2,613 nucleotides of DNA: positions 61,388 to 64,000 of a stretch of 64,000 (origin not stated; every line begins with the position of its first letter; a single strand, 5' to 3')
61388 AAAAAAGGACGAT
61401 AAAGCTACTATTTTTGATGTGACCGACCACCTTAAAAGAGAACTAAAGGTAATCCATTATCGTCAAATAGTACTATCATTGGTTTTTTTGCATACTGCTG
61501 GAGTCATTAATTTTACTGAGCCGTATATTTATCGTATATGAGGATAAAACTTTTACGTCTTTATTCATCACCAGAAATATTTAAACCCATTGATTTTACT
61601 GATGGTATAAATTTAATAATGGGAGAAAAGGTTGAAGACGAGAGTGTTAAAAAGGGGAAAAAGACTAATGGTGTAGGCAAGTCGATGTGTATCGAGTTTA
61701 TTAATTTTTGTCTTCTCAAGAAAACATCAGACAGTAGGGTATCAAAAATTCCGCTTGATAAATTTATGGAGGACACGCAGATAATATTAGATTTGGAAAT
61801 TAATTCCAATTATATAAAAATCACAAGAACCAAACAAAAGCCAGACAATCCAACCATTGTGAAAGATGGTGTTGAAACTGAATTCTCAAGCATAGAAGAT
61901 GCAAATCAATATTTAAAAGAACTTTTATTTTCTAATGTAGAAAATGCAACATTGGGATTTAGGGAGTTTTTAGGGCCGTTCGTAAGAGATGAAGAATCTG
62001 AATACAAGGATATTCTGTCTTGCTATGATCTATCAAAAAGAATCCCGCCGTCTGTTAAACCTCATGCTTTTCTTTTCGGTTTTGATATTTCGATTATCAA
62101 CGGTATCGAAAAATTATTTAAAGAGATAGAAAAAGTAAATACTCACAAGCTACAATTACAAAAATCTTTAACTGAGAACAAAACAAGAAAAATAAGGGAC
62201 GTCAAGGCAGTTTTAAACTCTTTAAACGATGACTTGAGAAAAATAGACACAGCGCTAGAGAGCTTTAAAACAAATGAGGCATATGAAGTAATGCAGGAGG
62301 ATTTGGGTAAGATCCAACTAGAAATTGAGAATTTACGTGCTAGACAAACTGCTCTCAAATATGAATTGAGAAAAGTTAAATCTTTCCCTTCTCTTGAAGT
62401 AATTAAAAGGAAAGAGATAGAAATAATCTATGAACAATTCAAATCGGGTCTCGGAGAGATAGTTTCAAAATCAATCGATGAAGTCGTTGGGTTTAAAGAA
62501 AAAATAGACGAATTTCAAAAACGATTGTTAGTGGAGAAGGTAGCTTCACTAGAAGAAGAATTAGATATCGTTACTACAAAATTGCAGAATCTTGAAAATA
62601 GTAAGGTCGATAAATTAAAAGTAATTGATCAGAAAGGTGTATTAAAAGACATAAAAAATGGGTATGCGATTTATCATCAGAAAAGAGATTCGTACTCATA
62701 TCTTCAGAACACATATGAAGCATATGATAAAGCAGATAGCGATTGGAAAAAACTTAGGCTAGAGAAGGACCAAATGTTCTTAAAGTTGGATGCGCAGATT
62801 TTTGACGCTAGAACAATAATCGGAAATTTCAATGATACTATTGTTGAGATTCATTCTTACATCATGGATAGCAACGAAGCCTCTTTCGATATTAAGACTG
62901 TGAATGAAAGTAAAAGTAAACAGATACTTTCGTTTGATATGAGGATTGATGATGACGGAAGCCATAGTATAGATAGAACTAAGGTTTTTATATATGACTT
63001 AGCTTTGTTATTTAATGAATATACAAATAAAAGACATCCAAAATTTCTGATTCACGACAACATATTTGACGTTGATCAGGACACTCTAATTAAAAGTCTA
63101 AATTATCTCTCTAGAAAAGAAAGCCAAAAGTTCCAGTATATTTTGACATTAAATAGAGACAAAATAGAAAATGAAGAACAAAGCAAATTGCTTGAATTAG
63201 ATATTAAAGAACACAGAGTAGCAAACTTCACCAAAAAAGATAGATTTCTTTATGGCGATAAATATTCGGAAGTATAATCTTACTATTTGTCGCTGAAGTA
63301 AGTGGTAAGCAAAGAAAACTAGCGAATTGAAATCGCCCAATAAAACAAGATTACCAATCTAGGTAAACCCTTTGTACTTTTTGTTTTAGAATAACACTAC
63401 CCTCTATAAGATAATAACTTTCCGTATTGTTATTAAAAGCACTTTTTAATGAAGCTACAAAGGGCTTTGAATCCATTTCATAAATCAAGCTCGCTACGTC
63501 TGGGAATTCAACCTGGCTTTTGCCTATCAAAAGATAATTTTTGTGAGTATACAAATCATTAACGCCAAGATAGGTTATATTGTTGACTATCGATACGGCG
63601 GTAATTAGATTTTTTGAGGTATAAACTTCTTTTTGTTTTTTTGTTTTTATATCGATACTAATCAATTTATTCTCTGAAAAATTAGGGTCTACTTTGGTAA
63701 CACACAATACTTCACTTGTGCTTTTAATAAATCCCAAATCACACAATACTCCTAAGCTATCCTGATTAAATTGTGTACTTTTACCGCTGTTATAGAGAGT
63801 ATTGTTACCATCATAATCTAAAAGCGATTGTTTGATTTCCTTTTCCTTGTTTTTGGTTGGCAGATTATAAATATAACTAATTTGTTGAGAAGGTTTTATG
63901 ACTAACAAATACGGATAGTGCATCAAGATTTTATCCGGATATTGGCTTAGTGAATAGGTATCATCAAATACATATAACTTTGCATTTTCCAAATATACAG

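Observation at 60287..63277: Three-gene cassette: putative nuclease + 84-aa protein + SMC-like coiled-coil ABC ATPase (Lamassu/DdmABC-like defence module?)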

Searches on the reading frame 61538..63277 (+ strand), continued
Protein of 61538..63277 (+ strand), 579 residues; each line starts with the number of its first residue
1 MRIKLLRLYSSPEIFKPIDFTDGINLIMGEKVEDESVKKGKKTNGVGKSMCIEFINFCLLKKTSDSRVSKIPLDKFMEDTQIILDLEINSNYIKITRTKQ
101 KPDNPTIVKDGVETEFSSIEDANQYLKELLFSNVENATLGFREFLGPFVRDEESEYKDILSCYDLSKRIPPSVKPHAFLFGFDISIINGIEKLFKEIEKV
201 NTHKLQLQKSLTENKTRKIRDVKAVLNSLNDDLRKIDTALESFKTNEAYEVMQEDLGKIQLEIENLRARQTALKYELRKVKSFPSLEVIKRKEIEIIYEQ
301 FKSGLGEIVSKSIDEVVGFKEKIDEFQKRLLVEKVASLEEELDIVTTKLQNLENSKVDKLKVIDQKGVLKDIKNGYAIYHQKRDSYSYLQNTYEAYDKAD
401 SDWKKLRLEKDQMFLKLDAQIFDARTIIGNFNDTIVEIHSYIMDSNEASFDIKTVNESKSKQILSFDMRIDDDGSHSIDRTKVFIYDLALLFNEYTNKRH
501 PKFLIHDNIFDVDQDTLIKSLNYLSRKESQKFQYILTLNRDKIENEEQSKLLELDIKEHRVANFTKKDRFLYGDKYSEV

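Call 55: predict_structure(alignment_id=A3)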
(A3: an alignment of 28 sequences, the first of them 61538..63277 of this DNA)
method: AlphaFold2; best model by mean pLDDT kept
length: 579 residues; sequences in the alignment: 28
mean_pLDDT: 85.8   pTM: 0.71
mean pLDDT of the five models: 85.8, 85.0, 83.5, 82.7, 82.2
residues with pLDDT >= 90: 262; 70-90: 261; 50-70: 50; < 50: 6
segments of 3 or more residues with pLDDT < 50: 39-44
pLDDT, mean of each block of 10 residues (from residue 1): 96 95 91 56 62 95 89 88 96 96 95 95 95 85 91 81 65 89 92 92 93 84 88 84 61 73 85 87 73 78 74 80 84 88 90 79 64 79 90 94 94 94 95 96 91 85 88 74 94 94 91 86 91 92 84 90 86 80
secondary structure, 60 per line:
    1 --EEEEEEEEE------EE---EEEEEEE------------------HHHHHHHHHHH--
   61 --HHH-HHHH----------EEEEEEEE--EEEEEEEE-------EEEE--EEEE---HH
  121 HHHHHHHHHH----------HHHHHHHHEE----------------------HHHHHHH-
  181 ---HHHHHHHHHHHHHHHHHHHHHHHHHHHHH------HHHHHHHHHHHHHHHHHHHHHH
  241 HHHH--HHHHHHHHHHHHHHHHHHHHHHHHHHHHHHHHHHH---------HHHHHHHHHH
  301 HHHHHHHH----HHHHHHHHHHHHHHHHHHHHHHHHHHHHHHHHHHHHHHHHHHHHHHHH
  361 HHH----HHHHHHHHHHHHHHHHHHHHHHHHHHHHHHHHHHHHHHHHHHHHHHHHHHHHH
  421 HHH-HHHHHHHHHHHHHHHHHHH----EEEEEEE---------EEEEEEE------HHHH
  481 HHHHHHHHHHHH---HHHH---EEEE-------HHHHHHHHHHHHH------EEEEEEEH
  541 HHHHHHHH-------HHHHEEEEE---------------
elements in order: E3-11 E23-29 H48-58 H67-70 E81-88 E91-98 E106-109 E112-115 H119-130 H141-148 H173-179 H184-212 H219-244 H247-281 H291-308 H313-363 H368-423 H425-443 E448-454 E464-470 H477-492 H496-499 E503-506 H514-526 E533-539 H540-548 H556-559 E560-564

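Call 57: fold_search(model_id=the predicted structure, library=pdb)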
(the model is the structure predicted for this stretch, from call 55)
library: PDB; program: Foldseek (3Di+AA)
matches with E <= 10: 622; with E <= 0.001: 98
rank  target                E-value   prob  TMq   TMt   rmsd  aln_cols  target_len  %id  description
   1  9a6c_A                2.5e-26  1.00  0.60  0.60  19.5       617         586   20  Integrative model of YYDD-YYDB by crosslinking MS and deep learning (released 2024-09-18)
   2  9uxh_F                3.8e-13  1.00  0.41  0.37  22.0       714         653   14  type II Lamassu, LmuACB with DNA (released 2026-03-25)
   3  9ux7_A                8.6e-13  1.00  0.37  0.38  28.1       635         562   15  CryoEM Structure of LmuAB-DNA complex (released 2026-03-25)
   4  7zr1_C                6.3e-12  1.00  0.33  0.26  69.4       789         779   14  Chaetomium thermophilum Mre11-Rad50-Nbs1 complex bound to ATPyS (composite structure) (released 2023-01-11)
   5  9hqu_A                1.6e-11  1.00  0.35  0.32  20.6       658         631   13  Salmonella enterica Lamassu LmuACB in nuclease sequestration state (released 2025-10-01)
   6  9hqx_B                3.9e-11  1.00  0.37  0.34  21.5       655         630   12  Salmonella enterica Lamassu LmuACB bound to DNA duplex (released 2025-10-01)
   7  5xei                  7.6e-11  1.00  0.32  0.35  20.6       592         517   13  Crystal structure of the Smc head domain with a coiled coil and joint derived from Pyrococcus yayanosii (released 2017-06-07)
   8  7zr1_D                7.6e-11  1.00  0.33  0.26  67.2       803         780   14  Chaetomium thermophilum Mre11-Rad50-Nbs1 complex bound to ATPyS (composite structure) (released 2023-01-11)
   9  9hqx_f                1.8e-10  1.00  0.40  0.38  22.1       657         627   12  Salmonella enterica Lamassu LmuACB bound to DNA duplex (released 2025-10-01)
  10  8wjn_A                6.6e-10  1.00  0.37  0.42  19.3       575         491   13  Cryo-EM structure of 6-subunit Smc5/6 head region (released 2024-06-26)
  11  9f5w_B                7.0e-10  1.00  0.33  0.36  21.1       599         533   12  Human condensin II - M18BP1 complex (released 2025-07-02)
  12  9hqu_B                9.2e-10  1.00  0.38  0.36  21.3       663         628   12  Salmonella enterica Lamassu LmuACB in nuclease sequestration state (released 2025-10-01)
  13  9q9h_B                1.7e-09  1.00  0.35  0.41  15.5       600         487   12  Cryo-EM structure of human Mre11-Rad50 complex bound to DNA (released 2025-10-01)
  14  9q9i_B                4.1e-09  1.00  0.35  0.42  18.4       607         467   11  Cryo-EM structure of human Mre11-Rad50-Nbs1 complex bound to DNA (released 2025-10-01)
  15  9bi4_D                4.3e-09  1.00  0.40  0.49  15.1       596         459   13  cryo EM structure of dsDNA bound Mre11-Rad50 complex (released 2025-01-15)
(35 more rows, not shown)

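Call 69: find_related_loci(query=L009:13377-15512:-, collection=genome_contigs, flank=10000)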
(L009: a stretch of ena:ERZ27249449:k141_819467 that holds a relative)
Query L009:13377-15512:- (711 aa) in genome_contigs; peptide patterns used: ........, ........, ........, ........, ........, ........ (x = any residue, [..] = any of these).
115 stretches matched a pattern; 12 encode a relative of the query (tblastn E <= 1e-3); 12 distinct loci.
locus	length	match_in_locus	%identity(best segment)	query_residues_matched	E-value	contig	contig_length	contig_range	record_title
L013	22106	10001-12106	75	3-704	0e+0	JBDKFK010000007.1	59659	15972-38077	MAG: Candidatus Parcubacteria bacterium isolate farmington_2019_sw_WHONDRS-S19S_0053_A_bin.38 scaffold_0000108, whole ge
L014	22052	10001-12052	76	22-705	0e+0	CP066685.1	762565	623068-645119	MAG: Candidatus Levyibacteriota bacterium isolate NC_groundwater_389_Ag_B-0.1um_36_40 chromosome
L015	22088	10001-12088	72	11-706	0e+0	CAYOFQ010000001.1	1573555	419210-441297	MAG TPA_asm: uncultured Gammaproteobacteria bacterium isolate SRP342105_co1_162 genome assembly, contig: NODE_1_length_1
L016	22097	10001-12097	70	5-706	0e+0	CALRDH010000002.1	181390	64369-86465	MAG: candidate division WWE3 bacterium isolate TH-11nov19-29 genome assembly, contig: TH-11nov19-C38, whole genome shotg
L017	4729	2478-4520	72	20-704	0e+0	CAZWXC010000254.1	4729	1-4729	MAG TPA_asm: uncultured Flavobacteriales bacterium isolate SRP118108_co4_386 genome assembly, contig: NODE_22552_length_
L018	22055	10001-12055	72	20-704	0e+0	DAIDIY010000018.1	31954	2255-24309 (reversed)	MAG TPA_asm: Candidatus Daviesbacteria bacterium isolate clean373 k141_1020769, whole genome shotgun sequence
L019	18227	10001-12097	74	6-704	0e+0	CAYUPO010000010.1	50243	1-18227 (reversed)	MAG TPA_asm: uncultured Gammaproteobacteria bacterium isolate SRP286056_co1_297 genome assembly, contig: NODE_673_length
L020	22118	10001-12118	73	6-711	0e+0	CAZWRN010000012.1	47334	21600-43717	MAG TPA_asm: uncultured Gammaproteobacteria bacterium isolate binchicken_co105_146 genome assembly, contig: NODE_853_len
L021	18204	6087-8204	72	1-704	0e+0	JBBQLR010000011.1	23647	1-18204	MAG: Patescibacteria group bacterium isolate Co_metawrap_483 Cmw_483_k141_6629221_length_23647_cov_13.0000, whole genome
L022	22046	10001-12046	72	23-704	0e+0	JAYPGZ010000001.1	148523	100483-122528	MAG: Candidatus Roizmanbacteria bacterium isolate 139578_S179_concoct_bins.tsv.227 NODE_46_length_148523_cov_6.761403, w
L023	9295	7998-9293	64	11-445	0e+0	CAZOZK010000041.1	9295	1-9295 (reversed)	MAG TPA_asm: uncultured Pseudomonadales bacterium isolate SRP107338_co1_182 genome assembly, contig: NODE_9292_length_92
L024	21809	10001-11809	24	180-704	3e-25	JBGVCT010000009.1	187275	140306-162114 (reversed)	MAG: Bacilli bacterium isolate fecal_MAG_454 fecal_MAG_454_contig_0009, whole genome shotgun sequence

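Call 72: search_protein_families(library=padloc, proteins=[L013:14139-15635:-, L013:15632-17029:-, L019:13689-17099:-, L020:13706-15061:-, L020:15036-15536:-, L014:13928-14770:-, L014:14873-15538:-, L013:13695-14138:+], max_evalue=0.001)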
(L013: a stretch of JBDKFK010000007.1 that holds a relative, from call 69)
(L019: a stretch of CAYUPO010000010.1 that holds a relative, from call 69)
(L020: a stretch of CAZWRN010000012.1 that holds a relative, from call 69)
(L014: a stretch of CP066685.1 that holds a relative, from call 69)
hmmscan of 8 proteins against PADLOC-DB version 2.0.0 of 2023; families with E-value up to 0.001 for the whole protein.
L013:14139-15635:- (498 aa): 20 families
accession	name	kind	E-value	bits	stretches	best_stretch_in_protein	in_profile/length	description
PDLC02378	pAgo_I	-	8.7e-200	662.7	1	4-498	3-493/493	Class I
PDLC02436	pAgo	-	5.2e-119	396.1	1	5-497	7-459/460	-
PDLC02376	pAgo_I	-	4.4e-99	330.7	1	4-498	2-455/455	Class I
PDLC02377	pAgo_I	-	1.1e-55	187.2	2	195-496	158-455/457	Class I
PDLC02392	pAgo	-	3.7e-39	132.6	1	184-493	39-340/346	-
PDLC02384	pAgo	-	1.1e-35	121.2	1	195-478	728-1010/1030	-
PDLC02420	Aga_SIR2-PNTD1-PNTD2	-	6.6e-29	98.7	1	190-478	701-990/1010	Class I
PDLC02428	PprPIWI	-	1.2e-24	85.1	1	2-483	291-651/666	-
PDLC02397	pAgo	-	9.2e-17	59.1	1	192-486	309-567/578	-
PDLC02388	pAgo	-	2e-14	50.8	1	198-481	442-699/716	-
PDLC02394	pAgo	-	3.9e-13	46.1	1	244-477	860-1094/1121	-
PDLC02389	pAgo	-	9.3e-13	45.4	1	246-482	498-719/733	-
PDLC02386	pAgo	-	1.1e-10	38.7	1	116-476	356-677/697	-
PDLC02396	pAgo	-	6e-09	32.8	1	347-484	537-669/683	-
PDLC02379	pAgo_II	-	1.3e-06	25.1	0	394-482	613-700/724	Class II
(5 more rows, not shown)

L013:15632-17029:- (465 aa): 5 families
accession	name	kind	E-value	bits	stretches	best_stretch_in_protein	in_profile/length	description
PDLC02403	Aga_TIR-PNTD1-PNTD2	-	1e-131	438.1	1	1-445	1-421/443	Class I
PDLC02421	Aga_TIR-PNTD1-PNTD2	-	1.5e-122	407.8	1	1-441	2-423/430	Class I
PDLC02400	Aga_TIR-PNTD1-PNTD2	-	2.6e-42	143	1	2-439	186-613/639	Class I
PDLC02416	Aga_REase-TIR-PNTD1-PNTD2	-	8e-39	131.7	1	2-438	155-545/572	Class I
PDLC05062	PDC-S66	-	1.1e-06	26.3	1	5-67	151-212/282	-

L019:13689-17099:- (1136 aa): 0 families

L020:13706-15061:- (451 aa): 0 families

L020:15036-15536:- (166 aa): 0 families

L014:13928-14770:- (280 aa): 0 families

L014:14873-15538:- (221 aa): 0 families

L013:13695-14138:+ (147 aa): 0 families

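Call 73: search_protein_families(library=pfam, proteins=[L013:14139-15635:-, L013:15632-17029:-, L019:13689-17099:-, L020:13706-15061:-, L020:15036-15536:-, L014:13928-14770:-, L014:14873-15538:-, L013:13695-14138:+, L009:11814-12656:-], max_evalue=0.001)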
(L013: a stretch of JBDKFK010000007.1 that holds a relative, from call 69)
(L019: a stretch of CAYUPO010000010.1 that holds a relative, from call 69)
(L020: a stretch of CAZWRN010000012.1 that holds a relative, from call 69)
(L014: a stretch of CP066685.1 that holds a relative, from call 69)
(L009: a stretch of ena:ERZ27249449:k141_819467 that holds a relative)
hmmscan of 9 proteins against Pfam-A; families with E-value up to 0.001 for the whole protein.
L013:14139-15635:- (498 aa): 0 families

L013:15632-17029:- (465 aa): 1 family
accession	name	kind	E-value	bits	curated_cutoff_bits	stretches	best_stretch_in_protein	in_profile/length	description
PF13676.11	TIR_2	-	1.4e-14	55.1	28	1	5-134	1-121/122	TIR domain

L019:13689-17099:- (1136 aa): 0 families

L020:13706-15061:- (451 aa): 0 families

L020:15036-15536:- (166 aa): 0 families

L014:13928-14770:- (280 aa): 0 families

L014:14873-15538:- (221 aa): 1 family
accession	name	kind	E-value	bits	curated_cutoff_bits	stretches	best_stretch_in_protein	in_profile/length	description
PF13930.12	Endonuclea_NS_2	-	0.00052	20.7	27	1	133-193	40-99/132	DNA/RNA non-specific endonuclease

L013:13695-14138:+ (147 aa): 2 families
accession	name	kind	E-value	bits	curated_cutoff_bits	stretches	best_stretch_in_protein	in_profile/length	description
PF14526.11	Cass2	-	2.5e-27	96.3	27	1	6-146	3-150/150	Integron-associated effector binding protein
PF06445.20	GyrI-like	-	4.2e-18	66.5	26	1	1-137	1-137/155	GyrI-like small molecule binding domain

L009:11814-12656:- (280 aa): 0 families

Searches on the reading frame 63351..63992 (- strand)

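Call 4: search_protein_families(library=pfam, proteins=[window:63351-63992:-], max_evalue=0.1)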
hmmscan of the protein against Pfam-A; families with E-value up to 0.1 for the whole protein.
window:63351-63992:- (213 aa): 1 family
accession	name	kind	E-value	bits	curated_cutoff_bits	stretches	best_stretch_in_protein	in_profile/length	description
PF07389.17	Pox_B6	-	0.031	14.5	25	0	146-200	18-72/183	Vaccinia B6 protein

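Call 5: search_protein_families(library=padloc, proteins=[window:63351-63992:-], max_evalue=0.1)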
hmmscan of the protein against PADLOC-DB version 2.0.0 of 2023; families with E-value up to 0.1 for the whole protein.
window:63351-63992:- (213 aa): 0 families

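Call 6: search_protein_families(library=ncbifam, proteins=[window:63351-63992:-], max_evalue=0.1)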
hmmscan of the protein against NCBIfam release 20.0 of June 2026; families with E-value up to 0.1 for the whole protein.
window:63351-63992:- (213 aa): 0 families
